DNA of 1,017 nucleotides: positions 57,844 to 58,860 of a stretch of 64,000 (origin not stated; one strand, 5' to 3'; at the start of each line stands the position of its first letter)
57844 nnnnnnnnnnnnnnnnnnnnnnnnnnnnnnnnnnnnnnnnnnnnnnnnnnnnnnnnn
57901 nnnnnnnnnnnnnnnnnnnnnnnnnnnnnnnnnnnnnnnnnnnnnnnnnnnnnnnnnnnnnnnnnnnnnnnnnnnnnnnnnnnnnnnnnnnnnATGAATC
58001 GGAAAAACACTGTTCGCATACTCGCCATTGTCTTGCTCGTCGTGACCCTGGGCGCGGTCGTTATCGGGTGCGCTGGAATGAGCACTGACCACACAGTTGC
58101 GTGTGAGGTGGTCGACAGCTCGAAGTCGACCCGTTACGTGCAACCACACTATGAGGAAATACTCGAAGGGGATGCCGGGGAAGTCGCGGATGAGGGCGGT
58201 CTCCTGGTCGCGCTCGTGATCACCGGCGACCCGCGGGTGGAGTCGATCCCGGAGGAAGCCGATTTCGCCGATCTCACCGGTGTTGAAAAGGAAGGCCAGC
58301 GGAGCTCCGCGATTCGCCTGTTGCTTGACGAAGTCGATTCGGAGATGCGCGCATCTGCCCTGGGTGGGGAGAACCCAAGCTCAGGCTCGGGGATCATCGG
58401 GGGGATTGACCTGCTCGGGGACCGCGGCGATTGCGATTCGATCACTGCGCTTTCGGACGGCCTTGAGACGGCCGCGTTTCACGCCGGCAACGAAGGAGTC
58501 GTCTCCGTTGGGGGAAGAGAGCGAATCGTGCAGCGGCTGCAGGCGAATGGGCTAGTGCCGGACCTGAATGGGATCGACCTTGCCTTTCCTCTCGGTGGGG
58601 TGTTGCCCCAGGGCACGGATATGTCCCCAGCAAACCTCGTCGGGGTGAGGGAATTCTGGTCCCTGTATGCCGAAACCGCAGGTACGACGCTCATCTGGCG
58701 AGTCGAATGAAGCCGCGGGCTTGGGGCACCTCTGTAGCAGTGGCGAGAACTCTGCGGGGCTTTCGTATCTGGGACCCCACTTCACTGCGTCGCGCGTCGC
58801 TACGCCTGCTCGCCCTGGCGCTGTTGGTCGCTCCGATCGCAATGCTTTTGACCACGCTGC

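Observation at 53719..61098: Lower-GC block with an uncharacterised, mostly membrane-associated gene set (best candidate for a new system)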

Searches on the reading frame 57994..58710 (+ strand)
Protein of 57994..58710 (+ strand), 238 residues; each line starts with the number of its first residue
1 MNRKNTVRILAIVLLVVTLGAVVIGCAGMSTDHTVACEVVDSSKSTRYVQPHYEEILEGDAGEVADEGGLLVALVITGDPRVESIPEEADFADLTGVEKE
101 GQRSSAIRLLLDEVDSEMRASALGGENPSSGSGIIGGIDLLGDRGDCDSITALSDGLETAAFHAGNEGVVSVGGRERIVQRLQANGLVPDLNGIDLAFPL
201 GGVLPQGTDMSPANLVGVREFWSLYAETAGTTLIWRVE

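Call 4: search_protein_families(library=pfam, proteins=[window:57994-58710:+], max_evalue=0.1)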
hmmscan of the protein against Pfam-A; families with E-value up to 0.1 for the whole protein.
window:57994-58710:+ (238 aa): 0 families

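Call 5: search_protein_families(library=padloc, proteins=[window:57994-58710:+], max_evalue=0.1)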
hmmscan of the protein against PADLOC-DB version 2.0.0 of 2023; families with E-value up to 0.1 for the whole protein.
window:57994-58710:+ (238 aa): 0 families

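Call 8: search_protein_families(library=ncbifam, proteins=[window:57994-58710:+], max_evalue=0.1)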
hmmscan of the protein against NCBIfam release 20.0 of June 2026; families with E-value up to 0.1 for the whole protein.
window:57994-58710:+ (238 aa): 1 family
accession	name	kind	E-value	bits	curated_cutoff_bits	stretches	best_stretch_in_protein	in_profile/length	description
NF008569.0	PRK11521.1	equivalog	0.089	12.9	159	0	1-46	1-45/135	DUF2509 family protein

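Call 21: find_homologous_proteins(query=window:57994-58710:+, max_evalue=0.01)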
Query window:57994-58710:+ (238 aa): 4 proteins with E <= 0.01 among 8000 candidates.
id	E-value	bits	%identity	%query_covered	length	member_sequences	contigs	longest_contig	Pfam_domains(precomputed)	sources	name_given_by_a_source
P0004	3.1e-148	510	100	100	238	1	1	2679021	-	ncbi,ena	-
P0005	2.1e-68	249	58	85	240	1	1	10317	-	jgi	jgi:hypothetical protein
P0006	2.7e-62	229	50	95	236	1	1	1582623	-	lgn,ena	-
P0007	2.3e-53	199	57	69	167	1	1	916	-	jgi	jgi:hypothetical protein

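Call 22: find_encoding_contigs(protein=P0006, flank=10000)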
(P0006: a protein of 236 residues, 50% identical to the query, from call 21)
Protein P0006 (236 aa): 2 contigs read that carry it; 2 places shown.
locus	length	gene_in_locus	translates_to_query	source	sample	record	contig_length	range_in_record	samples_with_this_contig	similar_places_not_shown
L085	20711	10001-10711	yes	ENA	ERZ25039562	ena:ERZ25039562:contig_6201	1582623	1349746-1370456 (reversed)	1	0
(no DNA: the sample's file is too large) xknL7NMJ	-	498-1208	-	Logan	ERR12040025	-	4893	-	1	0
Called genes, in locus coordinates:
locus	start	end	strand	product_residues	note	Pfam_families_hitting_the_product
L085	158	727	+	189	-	-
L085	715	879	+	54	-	-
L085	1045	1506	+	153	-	PF01909:NTP_transf_2 (weak), PF18765:Polbeta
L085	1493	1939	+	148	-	PF01934:HepT-like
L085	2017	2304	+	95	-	-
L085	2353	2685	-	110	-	-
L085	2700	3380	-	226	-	PF04402:SIMPL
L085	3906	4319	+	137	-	-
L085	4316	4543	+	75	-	-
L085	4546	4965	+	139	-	-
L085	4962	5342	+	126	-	PF13560:HTH_31, PF01381:HTH_3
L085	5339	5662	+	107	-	PF12844:HTH_19 (weak), PF13560:HTH_31, PF01381:HTH_3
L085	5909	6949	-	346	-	-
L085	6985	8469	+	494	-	-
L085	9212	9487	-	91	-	-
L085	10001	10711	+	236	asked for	-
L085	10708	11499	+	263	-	-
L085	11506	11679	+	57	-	-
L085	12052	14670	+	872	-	-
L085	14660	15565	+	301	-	PF13814:Replic_Relax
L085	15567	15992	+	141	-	-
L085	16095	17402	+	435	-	PF00589:Phage_integrase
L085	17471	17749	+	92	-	-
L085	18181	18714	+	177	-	-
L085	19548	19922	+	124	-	-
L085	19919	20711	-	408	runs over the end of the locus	-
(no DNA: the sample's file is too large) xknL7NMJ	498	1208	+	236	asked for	-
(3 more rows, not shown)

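Call 31: search_solved_structures(query=A2, max_evalue=10, show_alignments=2)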
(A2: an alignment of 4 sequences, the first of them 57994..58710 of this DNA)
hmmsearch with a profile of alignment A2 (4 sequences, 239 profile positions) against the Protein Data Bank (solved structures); distinct sequences matched with E-value up to 10: 1.
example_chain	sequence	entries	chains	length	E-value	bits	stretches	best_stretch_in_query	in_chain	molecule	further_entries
3lml_A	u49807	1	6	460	0.32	13.6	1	45-123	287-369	Lin1278 protein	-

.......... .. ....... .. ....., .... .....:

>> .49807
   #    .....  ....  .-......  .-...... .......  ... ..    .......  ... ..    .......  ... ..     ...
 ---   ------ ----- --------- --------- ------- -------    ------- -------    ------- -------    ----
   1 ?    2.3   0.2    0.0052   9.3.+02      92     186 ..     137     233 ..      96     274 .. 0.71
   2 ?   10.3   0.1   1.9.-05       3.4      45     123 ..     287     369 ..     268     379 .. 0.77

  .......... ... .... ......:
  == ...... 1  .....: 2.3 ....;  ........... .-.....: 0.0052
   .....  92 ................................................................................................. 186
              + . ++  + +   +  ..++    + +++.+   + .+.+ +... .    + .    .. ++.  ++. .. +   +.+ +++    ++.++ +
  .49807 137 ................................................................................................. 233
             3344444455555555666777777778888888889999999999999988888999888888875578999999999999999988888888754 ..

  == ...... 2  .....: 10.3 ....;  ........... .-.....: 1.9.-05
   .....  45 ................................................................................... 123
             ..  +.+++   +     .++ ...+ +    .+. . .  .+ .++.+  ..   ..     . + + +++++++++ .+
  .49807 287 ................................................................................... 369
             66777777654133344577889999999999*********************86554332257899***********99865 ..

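Call 36: search_protein_representatives(alignment_id=A1)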
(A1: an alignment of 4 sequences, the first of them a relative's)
Query: 4 sequences, 236 profile positions. Proteins with E-value up to 0.001 (for the whole library): 152; up to 1e-10: 43; up to 1e-30: 18. The best 150 are listed.
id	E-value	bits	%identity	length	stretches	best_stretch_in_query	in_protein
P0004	5.6e-121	418.6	-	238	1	2-235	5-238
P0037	2.5e-68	246.3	-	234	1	10-234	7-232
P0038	3.5e-63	229.5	-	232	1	16-234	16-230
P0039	4.2e-58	212.9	-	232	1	6-233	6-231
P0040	5.8e-53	196.0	-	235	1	11-233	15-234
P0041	1.1e-51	191.8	-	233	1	6-232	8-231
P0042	8.0e-46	172.7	-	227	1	11-233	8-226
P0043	6.9e-45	169.6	-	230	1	1-228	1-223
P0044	2.0e-44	168.1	-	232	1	22-233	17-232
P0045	4.5e-44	166.9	-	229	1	12-232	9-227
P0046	9.0e-44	166.0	-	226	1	17-235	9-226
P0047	2.9e-42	161.0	-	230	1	8-232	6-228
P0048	1.9e-41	158.3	-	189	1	7-192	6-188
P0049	2.6e-41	157.9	-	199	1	37-234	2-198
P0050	6.6e-36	140.2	-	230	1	6-232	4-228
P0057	1.5e-25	106.4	-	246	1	5-231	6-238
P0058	4.6e-24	101.5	-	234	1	8-232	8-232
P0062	1.3e-18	83.6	-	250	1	5-231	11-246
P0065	2.0e-15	73.2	-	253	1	12-231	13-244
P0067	2.3e-14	69.7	-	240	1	5-233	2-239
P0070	8.3e-14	67.9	-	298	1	5-233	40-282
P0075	4.8e-12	62.1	-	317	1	5-231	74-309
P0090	5.4e-09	52.1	-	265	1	9-230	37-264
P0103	6.8e-08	48.5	-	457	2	22-231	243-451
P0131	7.2e-06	41.9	-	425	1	12-228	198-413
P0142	4.5e-05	39.3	-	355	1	10-229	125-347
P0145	5.1e-05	39.1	-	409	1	5-229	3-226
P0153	1.4e-04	37.7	-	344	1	8-227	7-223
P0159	1.9e-04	37.3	-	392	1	4-234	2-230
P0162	2.2e-04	37.1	-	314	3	131-209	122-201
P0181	6.8e-04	35.5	-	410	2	3-98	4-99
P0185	8.1e-04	35.2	-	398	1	5-227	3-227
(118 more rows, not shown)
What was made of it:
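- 57994..58710 (+): vWA-like lipoprotein. It has lipobox Cys26, a MIDAS-type D41-x-S43-x-S45-T46 motif, a G-S132-G motif, S154-D155-G and conserved Cys37/Cys147. The exhaustive HMMER search found 152 representative clusters (call 36).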

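Call 40: search_protein_families(library=pfam, alignment_id=A3, max_evalue=0.01)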
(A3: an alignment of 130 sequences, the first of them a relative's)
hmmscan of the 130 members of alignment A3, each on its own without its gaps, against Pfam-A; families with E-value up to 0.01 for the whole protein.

A. member 1, P0004 (238 aa): 0 families

B. families by the number of members that match (of 130 scanned): 10 families
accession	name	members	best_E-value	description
PF13519.12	VWA_2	11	8.5e-05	von Willebrand factor type A domain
PF05762.20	VWA_CoxE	3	0.0011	VWA domain containing CoxE-like protein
PF00092.34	VWA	2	0.0073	von Willebrand factor type A domain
PF16164.10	VWA_N2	1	2e-06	VWA N-terminal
PF08653.15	DASH_Dam1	1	0.00036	DASH complex subunit Dam1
PF23499.1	YnfU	1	0.0005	YnfU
PF07622.18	DUF1583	1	0.001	Protein of unknown function (DUF1583) C domain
PF01392.28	Fz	1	0.0036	Fz domain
PF17393.7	DUF5402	1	0.0072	Family of unknown function (DUF5402)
PF10728.14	DUF2520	1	0.0094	Domain of unknown function (DUF2520)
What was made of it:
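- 57994..58710 (+): 11 of 130 family members hit VWA_2 weakly (call 40).
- On von Willebrand factor A (vWA) domain with MIDAS: 11 of 130 family members hit VWA_2 at E down to 8.5e-5, which is below the cut-off (call 40).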

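Call 41: search_solved_structures(query=A3, max_evalue=10, show_alignments=2)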
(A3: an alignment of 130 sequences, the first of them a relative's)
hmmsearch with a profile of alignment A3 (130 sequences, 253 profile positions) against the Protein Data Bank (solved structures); distinct sequences matched with E-value up to 10: 17.
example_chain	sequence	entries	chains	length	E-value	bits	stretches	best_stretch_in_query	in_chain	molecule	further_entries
4jdu_A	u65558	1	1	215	0.00031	23.5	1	131-167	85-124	Aerotolerance-related membrane protein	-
3fpv_A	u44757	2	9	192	0.01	18.6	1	1-111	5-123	Extracellular haem-binding protein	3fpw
8art_A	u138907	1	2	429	0.019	17.7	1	9-65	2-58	Putative secreted maltose-binding protein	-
4ymx_A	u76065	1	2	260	0.033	16.9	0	12-31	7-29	ABC-type amino acid transport system, periplasmic component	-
4rck_A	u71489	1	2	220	0.04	16.6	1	38-175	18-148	Hypothetical membrane spanning protein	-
4irm_A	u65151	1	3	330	0.082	15.6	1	10-82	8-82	Mn transporter; MntC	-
7q21_L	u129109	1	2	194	0.09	15.5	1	8-100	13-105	Uncharacterized protein Cgl2664/cg2949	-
6pyo_A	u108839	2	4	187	0.27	13.9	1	124-165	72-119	cDNA FLJ56608, highly similar to Homo sapiens chloride channel, calcium activated, family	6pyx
6ki2_A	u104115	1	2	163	0.28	13.8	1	32-114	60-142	Low affinity sulfate transporter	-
9wcx_q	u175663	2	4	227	0.35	13.6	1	5-38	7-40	Lipoprotein lpqE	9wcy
2mr5_A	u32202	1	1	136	0.35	13.5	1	54-117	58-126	De novo designed Protein OR457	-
4jlr_S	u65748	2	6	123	0.7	12.6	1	49-125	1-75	RSV_1Isea designed scaffold | Epitope Scaffold rsv_1isea_FFL_001_C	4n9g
5avm_A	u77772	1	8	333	0.83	12.3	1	109-175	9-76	Phosphoribosylformylglycinamidine cyclo-ligase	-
4e51_A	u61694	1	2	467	0.83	12.3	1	179-208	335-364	Histidine--tRNA ligase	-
7mbz_E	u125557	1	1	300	0.87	12.3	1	15-52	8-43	Lipoprotein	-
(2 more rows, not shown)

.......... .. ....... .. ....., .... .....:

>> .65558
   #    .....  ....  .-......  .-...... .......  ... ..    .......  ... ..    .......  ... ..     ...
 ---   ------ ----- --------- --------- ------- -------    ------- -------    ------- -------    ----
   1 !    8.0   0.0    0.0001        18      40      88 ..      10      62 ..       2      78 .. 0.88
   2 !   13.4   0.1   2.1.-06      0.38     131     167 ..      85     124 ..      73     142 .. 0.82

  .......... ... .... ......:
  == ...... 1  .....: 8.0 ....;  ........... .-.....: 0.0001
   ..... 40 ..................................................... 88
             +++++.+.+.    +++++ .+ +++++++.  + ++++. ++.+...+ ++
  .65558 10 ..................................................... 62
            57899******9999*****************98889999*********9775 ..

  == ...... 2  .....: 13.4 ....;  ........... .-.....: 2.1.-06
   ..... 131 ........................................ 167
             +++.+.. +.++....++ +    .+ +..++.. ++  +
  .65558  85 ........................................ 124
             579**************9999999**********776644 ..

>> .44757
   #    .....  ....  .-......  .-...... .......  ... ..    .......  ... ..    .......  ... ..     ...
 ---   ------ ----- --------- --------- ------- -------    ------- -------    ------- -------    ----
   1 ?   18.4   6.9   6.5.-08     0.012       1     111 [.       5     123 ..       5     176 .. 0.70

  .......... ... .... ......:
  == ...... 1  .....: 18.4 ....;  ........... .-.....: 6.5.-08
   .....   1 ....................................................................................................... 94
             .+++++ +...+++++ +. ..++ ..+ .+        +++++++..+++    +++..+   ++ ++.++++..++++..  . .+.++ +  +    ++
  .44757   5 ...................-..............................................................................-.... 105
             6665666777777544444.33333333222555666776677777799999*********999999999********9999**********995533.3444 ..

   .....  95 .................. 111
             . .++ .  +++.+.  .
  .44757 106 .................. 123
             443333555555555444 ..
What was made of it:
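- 57994..58710 (+): The family profile matches PDB 4jdu (BatA-type vWA) at E = 3e-4 and aligns both motifs (call 41).
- On von Willebrand factor A (vWA) domain with MIDAS: The family profile matches PDB 4jdu at E = 3e-4 (call 41).
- Closest known: BatA/BatB-type membrane-anchored vWA proteins. Same: The DxSxS motif and the G(S/T)...(S/T)DG motif both align, and the domain is membrane-tethered (call 41).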

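Call 55: find_related_loci(query=A6, collection=metagenome_contigs, flank=8000)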
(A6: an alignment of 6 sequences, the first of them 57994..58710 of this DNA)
Query A6 (238 aa) in metagenome_contigs; peptide patterns used: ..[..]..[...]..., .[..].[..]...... (x = any residue, [..] = any of these).
264 stretches matched a pattern; 3 encode a relative of the query (tblastn E <= 1e-3); 3 distinct loci.
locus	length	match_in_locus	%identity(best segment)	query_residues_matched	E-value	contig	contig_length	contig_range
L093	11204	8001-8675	41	8-235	2e-49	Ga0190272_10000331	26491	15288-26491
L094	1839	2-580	44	43-236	3e-46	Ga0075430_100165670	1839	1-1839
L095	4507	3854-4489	41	23-236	2e-45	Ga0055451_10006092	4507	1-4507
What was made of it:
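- Tried and rejected: The narrower alignment returned only 3 loci (call 55).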

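Call 71: search_dna_similar(query=window:57994-58710:+, collection=plasmids, mode=protein, max_evalue=0.001, max_rows=15)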
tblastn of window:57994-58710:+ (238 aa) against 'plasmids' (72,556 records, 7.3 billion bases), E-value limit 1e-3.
No match.

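Call 72: search_protein_families(library=pfam, proteins=[L085:12052-14670:+, L085:14660-15565:+, L085:15567-15992:+, L085:3906-4319:+, L085:4316-4543:+, L085:4546-4965:+], max_evalue=0.05)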
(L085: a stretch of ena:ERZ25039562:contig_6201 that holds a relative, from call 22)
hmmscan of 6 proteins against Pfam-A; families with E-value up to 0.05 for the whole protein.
L085:12052-14670:+ (872 aa): 0 families

L085:14660-15565:+ (301 aa): 1 family
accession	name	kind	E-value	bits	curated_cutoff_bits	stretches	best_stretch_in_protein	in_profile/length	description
PF13814.12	Replic_Relax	-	5.8e-27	95.5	25.3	1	22-204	2-178/191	Replication-relaxation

L085:15567-15992:+ (141 aa): 0 families

L085:3906-4319:+ (137 aa): 0 families

L085:4316-4543:+ (75 aa): 1 family
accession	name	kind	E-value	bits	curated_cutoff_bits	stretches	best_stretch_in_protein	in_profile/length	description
PF12802.13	MarR_2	-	0.019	15.6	27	1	16-59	9-50/61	MarR family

L085:4546-4965:+ (139 aa): 1 family
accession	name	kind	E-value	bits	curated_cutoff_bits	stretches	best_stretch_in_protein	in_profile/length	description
PF00436.31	SSB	-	0.036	14.5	26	0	23-101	2-81/104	Single-strand binding protein family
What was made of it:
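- On Integrative mobile element (AICE/ICE/IME): These genes are present next to the homologous cassette in L085 (calls 22, 72).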

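Call 73: search_protein_families(library=phrogs, proteins=[window:57994-58710:+, L085:12052-14670:+, L085:14660-15565:+], max_evalue=0.01)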
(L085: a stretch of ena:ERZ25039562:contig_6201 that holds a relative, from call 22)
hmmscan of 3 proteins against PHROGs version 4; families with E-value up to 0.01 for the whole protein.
window:57994-58710:+ (238 aa): 0 families

L085:12052-14670:+ (872 aa): 1 family
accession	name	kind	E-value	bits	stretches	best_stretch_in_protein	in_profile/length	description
phrog_5156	-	unknown function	6.7e-15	55.2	1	437-797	416-772/824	-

L085:14660-15565:+ (301 aa): 1 family
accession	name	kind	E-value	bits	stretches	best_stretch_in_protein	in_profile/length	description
phrog_2440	-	transcription regulation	0.00017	22.5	0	46-91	60-102/126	transcriptional regulator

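Call 75: search_solved_structures(query=L085:12052-14670:+, max_evalue=1)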
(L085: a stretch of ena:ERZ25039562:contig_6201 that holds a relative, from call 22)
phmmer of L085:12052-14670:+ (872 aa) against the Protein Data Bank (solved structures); distinct sequences matched with E-value up to 1: 0.

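Call 89: find_encoding_contigs(protein=P0057, flank=8000, max_places=2)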
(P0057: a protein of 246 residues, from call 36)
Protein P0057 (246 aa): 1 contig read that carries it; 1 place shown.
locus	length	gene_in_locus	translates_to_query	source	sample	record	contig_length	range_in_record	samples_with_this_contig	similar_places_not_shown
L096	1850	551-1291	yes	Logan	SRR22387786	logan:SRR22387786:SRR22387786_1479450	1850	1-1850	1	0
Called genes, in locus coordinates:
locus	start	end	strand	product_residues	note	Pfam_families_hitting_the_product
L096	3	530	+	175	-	?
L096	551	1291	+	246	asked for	-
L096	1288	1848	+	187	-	?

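Call 90: list_cluster_members(proteins=[P0038, P0042, P0050, P0058, P0062, P0065, P0067, P0070, P0075, P0090])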
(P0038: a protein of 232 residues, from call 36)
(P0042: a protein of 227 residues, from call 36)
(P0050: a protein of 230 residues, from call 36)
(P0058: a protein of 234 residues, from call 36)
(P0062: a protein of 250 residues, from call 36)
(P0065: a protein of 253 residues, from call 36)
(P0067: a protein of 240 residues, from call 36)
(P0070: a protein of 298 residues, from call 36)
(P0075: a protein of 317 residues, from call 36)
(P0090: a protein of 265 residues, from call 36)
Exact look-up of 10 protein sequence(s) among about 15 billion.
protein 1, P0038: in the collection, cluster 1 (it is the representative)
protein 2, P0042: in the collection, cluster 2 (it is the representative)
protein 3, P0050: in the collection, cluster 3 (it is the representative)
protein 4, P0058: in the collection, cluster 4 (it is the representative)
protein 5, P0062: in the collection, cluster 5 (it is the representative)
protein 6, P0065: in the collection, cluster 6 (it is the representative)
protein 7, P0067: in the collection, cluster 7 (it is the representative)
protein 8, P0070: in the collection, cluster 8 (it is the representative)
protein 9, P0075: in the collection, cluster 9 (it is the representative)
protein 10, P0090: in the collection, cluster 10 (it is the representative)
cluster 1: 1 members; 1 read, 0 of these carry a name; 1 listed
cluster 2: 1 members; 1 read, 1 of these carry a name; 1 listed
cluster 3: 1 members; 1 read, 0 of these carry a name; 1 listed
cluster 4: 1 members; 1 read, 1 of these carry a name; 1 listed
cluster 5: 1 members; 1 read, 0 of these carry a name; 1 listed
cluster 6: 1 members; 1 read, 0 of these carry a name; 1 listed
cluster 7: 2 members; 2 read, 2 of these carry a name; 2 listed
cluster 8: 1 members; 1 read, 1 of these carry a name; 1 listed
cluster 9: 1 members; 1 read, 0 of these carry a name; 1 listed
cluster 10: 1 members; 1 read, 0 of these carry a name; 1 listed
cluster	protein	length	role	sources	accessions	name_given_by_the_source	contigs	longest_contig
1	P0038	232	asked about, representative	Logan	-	-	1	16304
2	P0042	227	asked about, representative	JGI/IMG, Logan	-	hypothetical protein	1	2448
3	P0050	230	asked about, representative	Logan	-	-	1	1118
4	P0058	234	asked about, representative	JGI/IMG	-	hypothetical protein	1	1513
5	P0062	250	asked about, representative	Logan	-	-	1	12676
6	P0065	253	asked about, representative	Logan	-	-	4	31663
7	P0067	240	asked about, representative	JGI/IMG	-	hypothetical protein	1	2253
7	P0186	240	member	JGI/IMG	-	hypothetical protein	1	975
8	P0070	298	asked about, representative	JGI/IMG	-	hypothetical protein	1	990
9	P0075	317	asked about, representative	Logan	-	-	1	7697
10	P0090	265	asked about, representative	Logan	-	-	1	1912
